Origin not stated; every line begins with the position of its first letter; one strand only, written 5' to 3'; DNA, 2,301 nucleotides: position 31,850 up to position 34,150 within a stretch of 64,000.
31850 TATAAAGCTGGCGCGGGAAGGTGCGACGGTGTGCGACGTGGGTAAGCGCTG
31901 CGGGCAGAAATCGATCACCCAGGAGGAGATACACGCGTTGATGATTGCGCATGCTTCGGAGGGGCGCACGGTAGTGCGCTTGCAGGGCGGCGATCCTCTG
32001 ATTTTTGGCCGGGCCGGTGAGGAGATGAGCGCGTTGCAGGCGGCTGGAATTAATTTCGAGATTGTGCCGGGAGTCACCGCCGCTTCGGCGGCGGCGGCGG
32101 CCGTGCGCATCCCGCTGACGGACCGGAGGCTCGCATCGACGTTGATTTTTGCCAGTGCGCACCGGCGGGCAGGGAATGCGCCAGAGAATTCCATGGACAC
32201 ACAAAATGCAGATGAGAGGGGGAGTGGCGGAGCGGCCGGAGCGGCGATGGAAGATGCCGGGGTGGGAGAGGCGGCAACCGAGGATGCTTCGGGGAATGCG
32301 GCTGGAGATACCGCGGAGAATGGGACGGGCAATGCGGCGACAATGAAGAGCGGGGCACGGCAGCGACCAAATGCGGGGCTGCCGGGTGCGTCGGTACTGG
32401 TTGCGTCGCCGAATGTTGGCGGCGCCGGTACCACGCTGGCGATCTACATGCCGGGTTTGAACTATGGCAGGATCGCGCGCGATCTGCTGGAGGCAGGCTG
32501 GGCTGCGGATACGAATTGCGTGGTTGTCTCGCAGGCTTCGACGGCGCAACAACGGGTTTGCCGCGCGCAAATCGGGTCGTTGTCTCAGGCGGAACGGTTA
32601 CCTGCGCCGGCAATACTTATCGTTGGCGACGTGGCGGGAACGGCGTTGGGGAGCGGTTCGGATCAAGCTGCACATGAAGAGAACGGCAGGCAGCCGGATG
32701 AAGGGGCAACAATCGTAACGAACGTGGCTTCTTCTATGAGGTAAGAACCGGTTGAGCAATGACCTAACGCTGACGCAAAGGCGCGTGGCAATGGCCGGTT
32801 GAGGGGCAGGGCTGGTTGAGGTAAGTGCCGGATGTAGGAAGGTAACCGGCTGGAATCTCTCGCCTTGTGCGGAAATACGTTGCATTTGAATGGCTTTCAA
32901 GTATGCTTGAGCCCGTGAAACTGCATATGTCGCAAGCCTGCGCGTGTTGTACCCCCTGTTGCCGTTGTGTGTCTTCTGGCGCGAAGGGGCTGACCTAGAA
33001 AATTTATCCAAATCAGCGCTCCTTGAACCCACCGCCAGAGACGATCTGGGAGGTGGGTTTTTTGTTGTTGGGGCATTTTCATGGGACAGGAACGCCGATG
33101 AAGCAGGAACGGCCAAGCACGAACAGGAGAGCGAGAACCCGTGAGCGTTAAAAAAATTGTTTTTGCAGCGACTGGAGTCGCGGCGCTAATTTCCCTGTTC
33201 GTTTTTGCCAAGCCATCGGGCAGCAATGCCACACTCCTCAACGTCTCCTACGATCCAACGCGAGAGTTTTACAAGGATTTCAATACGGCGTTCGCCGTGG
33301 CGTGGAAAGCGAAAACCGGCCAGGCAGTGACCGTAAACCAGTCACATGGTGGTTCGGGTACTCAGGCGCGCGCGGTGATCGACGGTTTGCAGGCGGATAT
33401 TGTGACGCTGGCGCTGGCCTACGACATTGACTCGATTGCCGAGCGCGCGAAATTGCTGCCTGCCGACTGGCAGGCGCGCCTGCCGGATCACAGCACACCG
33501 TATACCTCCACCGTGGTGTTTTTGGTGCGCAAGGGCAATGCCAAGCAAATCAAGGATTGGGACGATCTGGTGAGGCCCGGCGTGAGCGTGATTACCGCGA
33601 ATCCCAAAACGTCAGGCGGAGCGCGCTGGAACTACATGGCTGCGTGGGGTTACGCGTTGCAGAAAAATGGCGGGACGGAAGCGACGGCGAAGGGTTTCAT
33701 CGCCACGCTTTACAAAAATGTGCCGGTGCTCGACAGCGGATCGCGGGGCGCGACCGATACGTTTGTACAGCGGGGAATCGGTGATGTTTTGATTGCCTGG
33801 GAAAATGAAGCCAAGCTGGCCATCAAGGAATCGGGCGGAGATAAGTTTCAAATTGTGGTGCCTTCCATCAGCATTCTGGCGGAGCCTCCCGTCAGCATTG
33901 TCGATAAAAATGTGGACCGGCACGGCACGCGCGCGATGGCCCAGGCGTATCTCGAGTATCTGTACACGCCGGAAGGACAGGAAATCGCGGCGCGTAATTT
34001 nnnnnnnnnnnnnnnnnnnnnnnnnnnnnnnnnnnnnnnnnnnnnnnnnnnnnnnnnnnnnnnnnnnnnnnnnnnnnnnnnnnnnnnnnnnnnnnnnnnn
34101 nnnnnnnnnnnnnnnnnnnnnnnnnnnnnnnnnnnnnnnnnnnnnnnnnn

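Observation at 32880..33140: Cys-codon-rich leader ORF plus terminator in front of sbp-cysTWA: candidate cysteine-sensing ribosomal attenuator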

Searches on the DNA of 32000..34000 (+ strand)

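Call 5: search_rna_families(source=window, start=32000, end=34000, threshold=evalue, max_evalue=10)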
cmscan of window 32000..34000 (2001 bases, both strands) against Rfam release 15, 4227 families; matches with E-value up to 10: 1.
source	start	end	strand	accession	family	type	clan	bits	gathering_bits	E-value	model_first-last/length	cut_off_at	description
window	33454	33507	+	RF03018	RT-15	Gene; sRNA;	-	12.7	82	4.8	1-192/192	no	RT-15 RNA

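Call 58: build_rna_model(alignment_id=A4, structure=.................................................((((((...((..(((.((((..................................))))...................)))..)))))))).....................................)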
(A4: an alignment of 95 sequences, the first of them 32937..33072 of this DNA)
Model R1 built from alignment A4 (95 sequences, 177 columns); structure: as given.
model positions 135; base pairs 15; branch points 0; effective number of sequences 4.72; information 0.59 bits per position. Calibrated on 0.2 Mb of random sequence (short: E-values are rough).
structure used (alignment columns):
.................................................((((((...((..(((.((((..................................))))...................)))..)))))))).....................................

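Call 59: search_with_rna_model(model_id=R1, sources=[window, L001, L002, L003, L004, L005, L006, L007, L008, L009, L010, L011, L012, L013, L014, L015, L016, L017, L018, L019, L020, L021, L022, L023, L024, L025, L026, L027, L028, L029, L030, L031, L032, L033, L034, L035, L036, L037, L038, L039, L040, L041, L042, L043, L044, L045, L046, L047, L048, L049, L050, L051, L052, L053, L054, L055, L056, L057, L058, L059, L060, L061, L062, L063, L064, L065, L066, L067, L068, L069, L070, L071, L072, L073, L074, L075, L076, L077, L078, L079, L080], max_evalue=1)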
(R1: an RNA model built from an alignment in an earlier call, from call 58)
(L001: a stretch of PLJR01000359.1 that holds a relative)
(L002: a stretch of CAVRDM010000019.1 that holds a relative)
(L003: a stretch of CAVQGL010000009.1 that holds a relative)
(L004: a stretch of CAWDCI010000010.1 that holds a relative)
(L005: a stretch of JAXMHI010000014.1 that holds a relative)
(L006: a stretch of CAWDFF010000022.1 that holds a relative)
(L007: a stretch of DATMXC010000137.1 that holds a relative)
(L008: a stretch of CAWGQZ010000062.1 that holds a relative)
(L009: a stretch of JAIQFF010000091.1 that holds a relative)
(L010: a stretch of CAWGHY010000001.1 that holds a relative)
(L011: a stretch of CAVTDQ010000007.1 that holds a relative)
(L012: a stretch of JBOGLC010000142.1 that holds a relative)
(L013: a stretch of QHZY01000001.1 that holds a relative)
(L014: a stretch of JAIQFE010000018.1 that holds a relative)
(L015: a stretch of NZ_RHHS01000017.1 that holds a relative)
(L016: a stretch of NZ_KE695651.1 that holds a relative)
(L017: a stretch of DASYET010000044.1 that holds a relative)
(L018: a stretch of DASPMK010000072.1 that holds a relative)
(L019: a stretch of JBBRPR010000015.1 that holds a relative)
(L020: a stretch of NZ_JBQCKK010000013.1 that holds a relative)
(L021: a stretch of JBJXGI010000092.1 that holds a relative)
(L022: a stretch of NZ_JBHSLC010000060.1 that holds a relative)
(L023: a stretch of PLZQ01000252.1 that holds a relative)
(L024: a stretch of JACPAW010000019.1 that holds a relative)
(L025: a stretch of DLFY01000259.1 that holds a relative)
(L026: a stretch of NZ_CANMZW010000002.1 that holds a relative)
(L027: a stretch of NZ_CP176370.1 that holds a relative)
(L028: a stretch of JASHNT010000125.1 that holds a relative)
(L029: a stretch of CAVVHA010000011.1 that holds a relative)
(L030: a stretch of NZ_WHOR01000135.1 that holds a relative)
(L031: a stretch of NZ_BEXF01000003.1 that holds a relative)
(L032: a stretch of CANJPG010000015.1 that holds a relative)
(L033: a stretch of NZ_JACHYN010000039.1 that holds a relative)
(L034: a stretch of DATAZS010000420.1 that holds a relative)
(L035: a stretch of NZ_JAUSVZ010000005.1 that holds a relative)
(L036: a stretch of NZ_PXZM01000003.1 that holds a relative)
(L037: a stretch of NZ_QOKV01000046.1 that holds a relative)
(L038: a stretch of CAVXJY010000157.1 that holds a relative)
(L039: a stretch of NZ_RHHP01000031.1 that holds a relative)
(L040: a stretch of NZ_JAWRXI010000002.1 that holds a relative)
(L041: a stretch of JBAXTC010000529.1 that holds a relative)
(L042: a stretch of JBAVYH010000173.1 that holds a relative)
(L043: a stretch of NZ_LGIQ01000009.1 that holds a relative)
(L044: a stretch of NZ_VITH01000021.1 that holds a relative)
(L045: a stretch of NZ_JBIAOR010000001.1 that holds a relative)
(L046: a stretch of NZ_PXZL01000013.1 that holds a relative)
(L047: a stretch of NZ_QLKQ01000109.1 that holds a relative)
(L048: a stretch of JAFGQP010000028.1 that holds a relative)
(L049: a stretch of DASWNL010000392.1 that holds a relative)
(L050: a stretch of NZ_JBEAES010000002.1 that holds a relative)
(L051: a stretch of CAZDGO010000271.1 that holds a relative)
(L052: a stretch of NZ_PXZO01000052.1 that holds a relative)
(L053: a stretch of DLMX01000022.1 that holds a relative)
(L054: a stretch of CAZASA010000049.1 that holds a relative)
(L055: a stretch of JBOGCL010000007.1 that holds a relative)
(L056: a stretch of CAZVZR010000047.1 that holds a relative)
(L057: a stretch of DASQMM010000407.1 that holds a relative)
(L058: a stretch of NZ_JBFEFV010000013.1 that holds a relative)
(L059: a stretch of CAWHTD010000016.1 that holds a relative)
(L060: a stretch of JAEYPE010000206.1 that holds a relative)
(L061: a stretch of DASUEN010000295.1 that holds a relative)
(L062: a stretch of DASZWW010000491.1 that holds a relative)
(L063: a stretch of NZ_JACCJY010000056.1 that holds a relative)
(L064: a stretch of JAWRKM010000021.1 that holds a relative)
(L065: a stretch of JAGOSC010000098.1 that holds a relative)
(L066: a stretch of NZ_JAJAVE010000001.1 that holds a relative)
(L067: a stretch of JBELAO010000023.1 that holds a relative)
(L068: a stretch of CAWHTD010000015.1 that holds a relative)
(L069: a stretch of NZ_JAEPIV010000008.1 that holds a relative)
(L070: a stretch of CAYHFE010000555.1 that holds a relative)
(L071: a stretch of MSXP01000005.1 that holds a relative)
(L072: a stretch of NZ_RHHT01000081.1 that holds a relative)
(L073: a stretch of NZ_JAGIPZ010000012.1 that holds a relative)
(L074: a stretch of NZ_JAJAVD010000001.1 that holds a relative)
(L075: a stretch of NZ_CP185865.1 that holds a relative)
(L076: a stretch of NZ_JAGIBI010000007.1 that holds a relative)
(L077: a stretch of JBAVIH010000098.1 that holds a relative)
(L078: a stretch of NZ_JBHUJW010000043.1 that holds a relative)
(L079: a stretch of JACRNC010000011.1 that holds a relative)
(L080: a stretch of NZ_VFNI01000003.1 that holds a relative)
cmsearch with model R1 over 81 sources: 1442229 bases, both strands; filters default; matches with E-value up to 1: 11.
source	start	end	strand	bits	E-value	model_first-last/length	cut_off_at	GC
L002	9745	9876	+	95.6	2.9e-18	1-135/135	no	0.54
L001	9796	9927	+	95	3.8e-18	1-135/135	no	0.55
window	32940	33070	+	94.7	4.5e-18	1-135/135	no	0.54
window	39351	39481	-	74.6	1.3e-13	1-135/135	no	0.55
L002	15904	16021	-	60.9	1.4e-10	1-135/135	no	0.56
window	7455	7581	+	47.8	1.1e-07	1-135/135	no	0.57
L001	8019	8141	+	36.9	3e-05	1-135/135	no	0.54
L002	7981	8091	+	32.8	0.00024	1-135/135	no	0.55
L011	9836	9948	+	21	0.1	1-135/135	no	0.52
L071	16282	16372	-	19.7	0.2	1-135/135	no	0.47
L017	12784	12904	+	17.3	0.68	1-135/135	no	0.59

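Call 64: search_with_rna_model(model_id=R1, sources=[window, L001, L002, L081, L082, L083, L084, L085, L086, L087, L088, L089, L090, L091, L092, L093, L094, L095, L096, L097, L098, L099, L100, L101, L102, L103, L104, L105, L106, L107, L108, L109, L110, L111, L112, L113, L114, L115, L116, L117, L118, L119, L120, L121, L122, L123, L124, L125, L126, L127, L128, L129, L130, L131, L132, L133, L134, L135, L136, L137, L138, L139, L140, L141, L142, L143, L144, L145, L146, L147, L148, L149, L150, L151, L152, L153, L154, L155, L156, L157, L158, L159, L160, L161, L162, L163, L164, L165, L166, L167, L168, L169, L170, L171, L172, L173, L174, L175, L176, L177], max_evalue=0.001, make_alignment=true)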
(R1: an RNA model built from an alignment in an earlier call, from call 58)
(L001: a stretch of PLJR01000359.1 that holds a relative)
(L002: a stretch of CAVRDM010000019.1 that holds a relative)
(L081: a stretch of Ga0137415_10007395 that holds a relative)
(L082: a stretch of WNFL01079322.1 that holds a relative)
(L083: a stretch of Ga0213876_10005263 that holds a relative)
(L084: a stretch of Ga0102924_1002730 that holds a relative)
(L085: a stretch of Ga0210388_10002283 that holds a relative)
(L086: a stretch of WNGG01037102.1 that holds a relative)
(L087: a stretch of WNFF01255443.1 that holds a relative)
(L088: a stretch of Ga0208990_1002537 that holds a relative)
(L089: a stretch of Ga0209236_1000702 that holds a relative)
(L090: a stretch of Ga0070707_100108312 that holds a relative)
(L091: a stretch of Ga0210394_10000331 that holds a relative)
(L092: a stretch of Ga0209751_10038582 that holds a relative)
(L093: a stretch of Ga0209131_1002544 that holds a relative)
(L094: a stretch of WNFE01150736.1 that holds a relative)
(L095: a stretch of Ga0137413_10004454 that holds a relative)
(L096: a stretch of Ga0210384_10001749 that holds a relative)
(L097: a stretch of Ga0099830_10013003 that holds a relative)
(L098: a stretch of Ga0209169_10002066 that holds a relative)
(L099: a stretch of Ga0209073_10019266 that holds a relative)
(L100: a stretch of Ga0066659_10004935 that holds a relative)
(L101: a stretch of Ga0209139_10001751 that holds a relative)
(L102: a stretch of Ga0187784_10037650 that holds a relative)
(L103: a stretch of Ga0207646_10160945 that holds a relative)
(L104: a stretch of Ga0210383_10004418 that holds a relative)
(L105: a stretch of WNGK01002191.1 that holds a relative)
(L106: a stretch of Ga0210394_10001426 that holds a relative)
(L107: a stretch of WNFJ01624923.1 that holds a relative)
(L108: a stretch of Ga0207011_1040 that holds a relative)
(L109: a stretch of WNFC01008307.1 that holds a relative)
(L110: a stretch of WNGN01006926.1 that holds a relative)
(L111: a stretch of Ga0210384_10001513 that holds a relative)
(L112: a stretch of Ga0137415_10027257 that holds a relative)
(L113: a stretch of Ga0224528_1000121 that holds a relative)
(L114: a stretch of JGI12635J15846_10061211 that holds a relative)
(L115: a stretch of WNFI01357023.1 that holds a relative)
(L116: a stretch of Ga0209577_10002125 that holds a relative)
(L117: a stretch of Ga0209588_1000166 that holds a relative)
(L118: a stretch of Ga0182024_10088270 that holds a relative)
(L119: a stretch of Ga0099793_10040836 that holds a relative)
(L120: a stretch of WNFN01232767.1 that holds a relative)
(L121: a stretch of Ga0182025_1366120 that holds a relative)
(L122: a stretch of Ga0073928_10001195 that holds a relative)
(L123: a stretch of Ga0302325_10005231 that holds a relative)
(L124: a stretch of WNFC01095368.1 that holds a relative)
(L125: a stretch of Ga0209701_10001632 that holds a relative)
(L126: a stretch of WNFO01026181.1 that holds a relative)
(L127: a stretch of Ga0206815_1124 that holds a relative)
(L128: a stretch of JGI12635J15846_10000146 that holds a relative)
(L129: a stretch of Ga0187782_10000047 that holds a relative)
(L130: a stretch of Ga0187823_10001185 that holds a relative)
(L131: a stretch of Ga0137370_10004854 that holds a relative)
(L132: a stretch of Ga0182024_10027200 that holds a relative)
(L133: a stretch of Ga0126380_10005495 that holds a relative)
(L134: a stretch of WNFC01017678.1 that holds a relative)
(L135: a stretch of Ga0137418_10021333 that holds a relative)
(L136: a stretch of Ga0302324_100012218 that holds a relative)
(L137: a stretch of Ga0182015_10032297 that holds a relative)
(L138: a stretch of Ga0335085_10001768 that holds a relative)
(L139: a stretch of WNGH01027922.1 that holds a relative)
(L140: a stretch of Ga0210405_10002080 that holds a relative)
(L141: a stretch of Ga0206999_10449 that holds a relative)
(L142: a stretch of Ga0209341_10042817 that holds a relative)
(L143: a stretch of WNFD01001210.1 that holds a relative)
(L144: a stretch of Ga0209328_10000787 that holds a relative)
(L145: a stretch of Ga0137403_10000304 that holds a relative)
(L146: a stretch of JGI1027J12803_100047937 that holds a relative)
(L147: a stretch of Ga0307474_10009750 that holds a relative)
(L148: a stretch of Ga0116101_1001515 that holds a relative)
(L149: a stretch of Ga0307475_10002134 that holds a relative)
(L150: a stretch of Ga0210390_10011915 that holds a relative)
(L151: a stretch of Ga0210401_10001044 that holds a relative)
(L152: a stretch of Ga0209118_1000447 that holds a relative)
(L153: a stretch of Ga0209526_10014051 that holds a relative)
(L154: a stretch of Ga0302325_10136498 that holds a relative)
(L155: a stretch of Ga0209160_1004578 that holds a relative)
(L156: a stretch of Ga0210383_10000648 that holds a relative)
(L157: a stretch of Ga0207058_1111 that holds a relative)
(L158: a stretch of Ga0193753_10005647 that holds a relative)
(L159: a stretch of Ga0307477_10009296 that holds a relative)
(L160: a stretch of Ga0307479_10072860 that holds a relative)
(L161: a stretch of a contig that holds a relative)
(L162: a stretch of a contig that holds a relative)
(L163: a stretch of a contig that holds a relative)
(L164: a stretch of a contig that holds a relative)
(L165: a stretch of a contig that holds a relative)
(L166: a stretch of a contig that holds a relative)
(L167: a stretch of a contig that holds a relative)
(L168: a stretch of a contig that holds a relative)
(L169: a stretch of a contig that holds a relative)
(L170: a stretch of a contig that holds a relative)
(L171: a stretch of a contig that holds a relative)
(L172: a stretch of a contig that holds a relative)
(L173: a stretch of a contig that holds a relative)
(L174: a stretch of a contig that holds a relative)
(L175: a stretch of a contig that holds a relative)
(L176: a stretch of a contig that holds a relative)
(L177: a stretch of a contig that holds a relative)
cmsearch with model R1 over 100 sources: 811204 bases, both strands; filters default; matches with E-value up to 0.001: 106.
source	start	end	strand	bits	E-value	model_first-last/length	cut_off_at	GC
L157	9293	9427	+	136.8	1.2e-27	1-135/135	no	0.48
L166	4436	4570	-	131.4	1.8e-26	1-135/135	no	0.49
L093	253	387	+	130.7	2.6e-26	1-135/135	no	0.51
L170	2248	2381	-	129.4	4.9e-26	1-135/135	no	0.49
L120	213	347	+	129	6.3e-26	1-135/135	no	0.5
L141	1921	2056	-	128.8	6.7e-26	1-135/135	no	0.49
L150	3075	3209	+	128.6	7.5e-26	1-135/135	no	0.5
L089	2874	3008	+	128.2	9.5e-26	1-135/135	no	0.52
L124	2408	2542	-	127.8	1.2e-25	1-135/135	no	0.5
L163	9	143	-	127.3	1.4e-25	1-135/135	no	0.51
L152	5800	5934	+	126.7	2e-25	1-135/135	no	0.47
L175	6680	6813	+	125.6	3.4e-25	1-135/135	no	0.48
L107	8024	8157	-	124.4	6.3e-25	1-135/135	no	0.5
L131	4886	5020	-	124.4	6.4e-25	1-135/135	no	0.5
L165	4947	5080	+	124.2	7e-25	1-135/135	no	0.5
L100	2385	2518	+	124.1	7.5e-25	1-135/135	no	0.49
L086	6652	6786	+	123.9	8.3e-25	1-135/135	no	0.53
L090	282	417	+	122.8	1.4e-24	1-135/135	no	0.5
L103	1103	1238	+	122.8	1.4e-24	1-135/135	no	0.5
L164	3017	3151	+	122.6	1.6e-24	1-135/135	no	0.51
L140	13544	13678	+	122.1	2e-24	1-135/135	no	0.56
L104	1665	1798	-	121.8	2.4e-24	1-135/135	no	0.53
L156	7401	7535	+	121.8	2.5e-24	1-135/135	no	0.52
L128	2503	2636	+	121.6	2.7e-24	1-135/135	no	0.5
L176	201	334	+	121.3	3.1e-24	1-135/135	no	0.54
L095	525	657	+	121.2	3.3e-24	1-135/135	no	0.51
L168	2847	2980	-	121.1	3.4e-24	1-135/135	no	0.51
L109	9813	9943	-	120.4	5e-24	1-135/135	no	0.52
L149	11418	11548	-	118.9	1.1e-23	1-135/135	no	0.53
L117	7846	7980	-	118.3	1.4e-23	1-135/135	no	0.52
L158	871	1002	+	117.8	1.8e-23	1-135/135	no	0.52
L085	3149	3282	-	116.7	3.2e-23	1-135/135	no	0.49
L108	7977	8106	-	115.6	5.9e-23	1-135/135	no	0.55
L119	898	1031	-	114.8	8.6e-23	1-135/135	no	0.51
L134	2320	2454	-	114.5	1e-22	1-135/135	no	0.53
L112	3276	3411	-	113.6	1.6e-22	1-135/135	no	0.54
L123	4267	4398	-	112.4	3e-22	1-135/135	no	0.5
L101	6805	6939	-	112.1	3.4e-22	1-135/135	no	0.54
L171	384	519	+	110.8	6.8e-22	1-135/135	no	0.51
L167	426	557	+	109.1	1.6e-21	1-135/135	no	0.5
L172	631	763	+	108.6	2e-21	1-135/135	no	0.5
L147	3003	3136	+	108.2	2.5e-21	1-135/135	no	0.54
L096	812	948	-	107.9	3e-21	1-135/135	no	0.5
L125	8067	8205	+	106.7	5.4e-21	1-135/135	no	0.57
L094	1490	1628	+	106.7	5.5e-21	1-135/135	no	0.56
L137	505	636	-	106.2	7.2e-21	1-135/135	no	0.48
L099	484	611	-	105.6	9.6e-21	1-135/135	no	0.54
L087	1419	1548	-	104.3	1.8e-20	1-135/135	no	0.58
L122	11727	11859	+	104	2.1e-20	1-135/135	no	0.54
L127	11144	11277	-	103.4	2.9e-20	1-135/135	no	0.52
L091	1248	1379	-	103.1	3.4e-20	1-135/135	no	0.5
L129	5420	5547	-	101.8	6.8e-20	1-135/135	no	0.59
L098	1355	1483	+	101.7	6.9e-20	1-135/135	no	0.53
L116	1530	1662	-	98.1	4.3e-19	1-135/135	no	0.53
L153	3441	3571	+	96.3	1.1e-18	1-135/135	no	0.55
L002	9745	9876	+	95.6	1.6e-18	1-135/135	no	0.54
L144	6096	6233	-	95.5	1.7e-18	1-135/135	no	0.54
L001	9796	9927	+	95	2.2e-18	1-135/135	no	0.55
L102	3134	3260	+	94.7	2.5e-18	1-135/135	no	0.59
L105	5951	6085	+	93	6.1e-18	1-135/135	no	0.52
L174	9511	9645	+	93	6.1e-18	1-135/135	no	0.52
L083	5337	5465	+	92.8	6.7e-18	1-135/135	no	0.52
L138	1036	1167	-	91.5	1.3e-17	1-135/135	no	0.53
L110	3867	3992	-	91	1.7e-17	1-135/135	no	0.57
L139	2934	3059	-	91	1.7e-17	1-135/135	no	0.57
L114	428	557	-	87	1.3e-16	1-135/135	no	0.59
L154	1086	1226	+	82.7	1.2e-15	1-135/135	no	0.48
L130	3133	3260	-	82.4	1.4e-15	1-135/135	no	0.54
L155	738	863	-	82.2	1.5e-15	1-135/135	no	0.58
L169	3164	3289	+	82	1.6e-15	1-135/135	no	0.59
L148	2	136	-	81.1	2.6e-15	1-135/135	no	0.5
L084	783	914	-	80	4.6e-15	1-135/135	no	0.56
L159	38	169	+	79.4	6.4e-15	1-135/135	no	0.56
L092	62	192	+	77.8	1.4e-14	1-135/135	no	0.56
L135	1424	1557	+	77.6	1.6e-14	1-135/135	no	0.53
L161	2724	2846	-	75.5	4.6e-14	1-135/135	no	0.58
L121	342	475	-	71.5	3.6e-13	1-135/135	no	0.54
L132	1000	1132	-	69.1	1.2e-12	1-135/135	no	0.59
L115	264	363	+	67.8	2.4e-12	35-133/135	no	0.52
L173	159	258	-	67.8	2.4e-12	35-133/135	no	0.52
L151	655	791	-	64.2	1.5e-11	1-135/135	no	0.51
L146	2584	2689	+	62.5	3.6e-11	27-135/135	no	0.51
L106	2484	2610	-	61.1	7.1e-11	1-135/135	no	0.6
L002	15904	16021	-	60.9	8e-11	1-135/135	no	0.56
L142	1954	2072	+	58.3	3e-10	1-135/135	no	0.61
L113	1365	1493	+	55.1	1.5e-09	1-135/135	no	0.52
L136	2766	2892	+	54.9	1.7e-09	1-135/135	no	0.54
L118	1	52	+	50.9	1.3e-08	84-135/135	5'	0.56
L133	3640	3743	-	49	3.5e-08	27-135/135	no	0.51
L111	1611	1760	+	43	7.6e-07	1-135/135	no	0.53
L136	3239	3366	+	41.4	1.7e-06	1-135/135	no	0.55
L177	5253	5399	-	40.1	3.3e-06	1-135/135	no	0.53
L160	798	928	+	38.3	8.2e-06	1-135/135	no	0.49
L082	3623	3745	+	37.7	1.1e-05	1-135/135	no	0.52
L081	8734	8882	+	37.6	1.2e-05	1-135/135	no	0.54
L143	5709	5857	+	37.4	1.3e-05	1-135/135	no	0.5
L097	1217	1365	-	37.4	1.3e-05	1-135/135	no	0.54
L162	1131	1279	+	37.3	1.4e-05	1-135/135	no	0.54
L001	8019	8141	+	36.9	1.7e-05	1-135/135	no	0.54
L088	4125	4273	-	36.8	1.8e-05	1-135/135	no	0.53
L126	2355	2503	+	36.7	1.9e-05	1-135/135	no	0.54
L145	4585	4733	+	36.7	1.9e-05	1-135/135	no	0.54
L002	7981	8091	+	32.8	0.00013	1-135/135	no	0.55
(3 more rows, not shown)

Alignment A5: 106 matches aligned to the model, 217 columns, each read 5' to 3' on its own strand. Consensus structure (alignment columns), stored with it:
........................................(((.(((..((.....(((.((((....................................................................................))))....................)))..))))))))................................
